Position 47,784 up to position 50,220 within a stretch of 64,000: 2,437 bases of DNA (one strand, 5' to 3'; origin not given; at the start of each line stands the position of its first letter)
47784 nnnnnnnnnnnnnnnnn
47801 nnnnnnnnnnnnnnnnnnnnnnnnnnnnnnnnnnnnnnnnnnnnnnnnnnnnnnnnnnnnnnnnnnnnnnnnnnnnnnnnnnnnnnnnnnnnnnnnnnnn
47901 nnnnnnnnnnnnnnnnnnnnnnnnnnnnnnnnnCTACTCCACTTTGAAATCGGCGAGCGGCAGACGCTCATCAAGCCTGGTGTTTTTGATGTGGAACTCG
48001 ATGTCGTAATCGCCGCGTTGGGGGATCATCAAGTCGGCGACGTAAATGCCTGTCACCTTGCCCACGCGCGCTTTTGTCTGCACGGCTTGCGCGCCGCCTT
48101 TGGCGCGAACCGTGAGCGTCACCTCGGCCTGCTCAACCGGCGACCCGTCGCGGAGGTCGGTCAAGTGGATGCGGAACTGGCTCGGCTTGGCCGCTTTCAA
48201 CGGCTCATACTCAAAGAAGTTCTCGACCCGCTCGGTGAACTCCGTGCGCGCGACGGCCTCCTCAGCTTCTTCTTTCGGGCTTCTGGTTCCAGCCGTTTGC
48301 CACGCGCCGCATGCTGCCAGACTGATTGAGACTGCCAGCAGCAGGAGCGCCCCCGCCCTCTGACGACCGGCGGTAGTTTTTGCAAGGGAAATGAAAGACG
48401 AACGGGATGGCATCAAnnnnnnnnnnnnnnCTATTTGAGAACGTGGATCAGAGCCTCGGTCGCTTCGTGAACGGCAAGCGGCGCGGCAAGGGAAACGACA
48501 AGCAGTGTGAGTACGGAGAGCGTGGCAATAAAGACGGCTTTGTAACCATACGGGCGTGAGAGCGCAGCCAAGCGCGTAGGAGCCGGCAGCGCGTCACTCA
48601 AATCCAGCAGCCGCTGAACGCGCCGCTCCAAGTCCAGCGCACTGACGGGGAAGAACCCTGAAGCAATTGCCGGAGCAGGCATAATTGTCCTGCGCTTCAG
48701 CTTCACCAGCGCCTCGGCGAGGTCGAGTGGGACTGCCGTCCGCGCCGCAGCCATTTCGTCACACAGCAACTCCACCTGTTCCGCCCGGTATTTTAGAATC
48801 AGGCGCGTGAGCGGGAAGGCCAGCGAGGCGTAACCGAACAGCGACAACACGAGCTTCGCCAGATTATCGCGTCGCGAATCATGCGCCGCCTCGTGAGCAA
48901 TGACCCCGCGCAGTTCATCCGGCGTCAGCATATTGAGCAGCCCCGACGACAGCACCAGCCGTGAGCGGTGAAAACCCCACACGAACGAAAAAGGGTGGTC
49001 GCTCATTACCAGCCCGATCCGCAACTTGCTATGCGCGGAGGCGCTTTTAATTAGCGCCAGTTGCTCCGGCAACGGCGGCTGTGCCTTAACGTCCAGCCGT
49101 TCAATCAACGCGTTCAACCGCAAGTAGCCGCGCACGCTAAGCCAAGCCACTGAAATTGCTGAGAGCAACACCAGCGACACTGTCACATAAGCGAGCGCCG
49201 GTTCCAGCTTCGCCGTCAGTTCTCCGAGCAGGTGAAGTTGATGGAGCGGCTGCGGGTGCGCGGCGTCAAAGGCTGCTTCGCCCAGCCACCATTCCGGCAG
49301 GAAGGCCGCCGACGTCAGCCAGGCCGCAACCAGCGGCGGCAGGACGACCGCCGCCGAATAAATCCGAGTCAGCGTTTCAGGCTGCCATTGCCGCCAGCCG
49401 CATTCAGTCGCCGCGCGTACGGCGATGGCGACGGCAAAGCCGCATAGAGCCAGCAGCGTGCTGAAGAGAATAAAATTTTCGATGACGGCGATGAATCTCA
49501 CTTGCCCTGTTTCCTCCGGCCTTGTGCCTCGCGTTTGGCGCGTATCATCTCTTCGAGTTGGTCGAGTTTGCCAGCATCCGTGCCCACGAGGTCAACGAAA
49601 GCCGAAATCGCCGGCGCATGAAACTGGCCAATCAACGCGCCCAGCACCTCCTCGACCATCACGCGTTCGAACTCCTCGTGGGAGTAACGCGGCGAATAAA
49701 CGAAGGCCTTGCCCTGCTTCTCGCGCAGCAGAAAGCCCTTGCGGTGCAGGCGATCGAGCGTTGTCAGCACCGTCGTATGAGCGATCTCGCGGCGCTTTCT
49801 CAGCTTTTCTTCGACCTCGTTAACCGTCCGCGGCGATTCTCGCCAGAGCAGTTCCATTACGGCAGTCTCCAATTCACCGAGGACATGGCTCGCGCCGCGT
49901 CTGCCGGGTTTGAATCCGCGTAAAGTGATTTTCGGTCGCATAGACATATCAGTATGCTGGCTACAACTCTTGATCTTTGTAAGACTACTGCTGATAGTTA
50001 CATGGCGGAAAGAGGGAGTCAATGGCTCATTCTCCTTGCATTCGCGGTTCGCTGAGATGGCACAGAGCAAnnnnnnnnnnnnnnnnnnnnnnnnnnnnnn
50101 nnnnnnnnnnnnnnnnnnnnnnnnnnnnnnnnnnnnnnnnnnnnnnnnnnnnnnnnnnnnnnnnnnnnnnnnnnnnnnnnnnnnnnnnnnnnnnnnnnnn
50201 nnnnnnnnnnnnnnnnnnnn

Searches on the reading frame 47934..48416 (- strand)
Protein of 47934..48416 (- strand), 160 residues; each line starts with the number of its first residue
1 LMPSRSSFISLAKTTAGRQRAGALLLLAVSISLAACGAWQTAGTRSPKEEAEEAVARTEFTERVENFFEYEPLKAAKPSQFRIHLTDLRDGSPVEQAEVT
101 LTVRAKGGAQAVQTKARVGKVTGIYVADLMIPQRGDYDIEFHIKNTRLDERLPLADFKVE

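Call 53: search_protein_families(library=pfam, proteins=[window:47934-48416:-], max_evalue=0.0001)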
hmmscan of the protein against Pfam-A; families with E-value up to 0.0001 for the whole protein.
window:47934-48416:- (160 aa): 1 family
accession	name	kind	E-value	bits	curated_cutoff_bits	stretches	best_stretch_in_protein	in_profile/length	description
PF13115.11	YtkA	-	7.1e-06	27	25.9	1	75-142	17-85/85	YtkA-like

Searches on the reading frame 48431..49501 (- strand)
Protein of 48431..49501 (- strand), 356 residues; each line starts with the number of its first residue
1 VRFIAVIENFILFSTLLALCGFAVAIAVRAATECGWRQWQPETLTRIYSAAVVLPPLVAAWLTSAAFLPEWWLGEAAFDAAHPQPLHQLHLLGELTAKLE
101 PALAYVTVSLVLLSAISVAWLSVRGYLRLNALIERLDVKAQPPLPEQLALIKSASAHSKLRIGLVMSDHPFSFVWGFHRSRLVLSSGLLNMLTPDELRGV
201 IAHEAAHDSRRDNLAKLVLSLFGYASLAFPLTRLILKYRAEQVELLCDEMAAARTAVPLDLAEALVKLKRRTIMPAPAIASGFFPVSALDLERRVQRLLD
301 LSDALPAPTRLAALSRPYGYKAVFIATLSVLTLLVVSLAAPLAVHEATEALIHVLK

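Call 53: search_protein_families(library=pfam, proteins=[window:48431-49501:-], max_evalue=0.0001)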
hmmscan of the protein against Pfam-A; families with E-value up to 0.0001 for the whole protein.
window:48431-49501:- (356 aa): 2 families
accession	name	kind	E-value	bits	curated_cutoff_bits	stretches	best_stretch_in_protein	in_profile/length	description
PF01435.24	Peptidase_M48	-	1e-10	42.2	20.3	1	151-224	15-96/186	Peptidase family M48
PF05569.17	Peptidase_M56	-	5.6e-08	32.7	31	1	106-295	107-293/296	BlaR1 peptidase M56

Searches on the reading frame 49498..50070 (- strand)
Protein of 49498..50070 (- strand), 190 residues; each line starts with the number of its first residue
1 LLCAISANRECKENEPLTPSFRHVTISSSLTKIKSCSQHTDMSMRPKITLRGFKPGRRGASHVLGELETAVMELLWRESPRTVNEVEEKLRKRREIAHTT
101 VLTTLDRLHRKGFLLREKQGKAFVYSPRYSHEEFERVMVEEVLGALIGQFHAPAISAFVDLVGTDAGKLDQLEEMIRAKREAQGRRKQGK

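Call 53: search_protein_families(library=pfam, proteins=[window:49498-50070:-], max_evalue=0.0001)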
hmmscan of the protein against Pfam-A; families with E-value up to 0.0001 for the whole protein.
window:49498-50070:- (190 aa): 1 family
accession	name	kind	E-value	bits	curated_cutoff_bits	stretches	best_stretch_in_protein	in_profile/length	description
PF03965.22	Penicillinase_R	-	1.7e-27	96.5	22.6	1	64-177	1-114/115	Penicillinase repressor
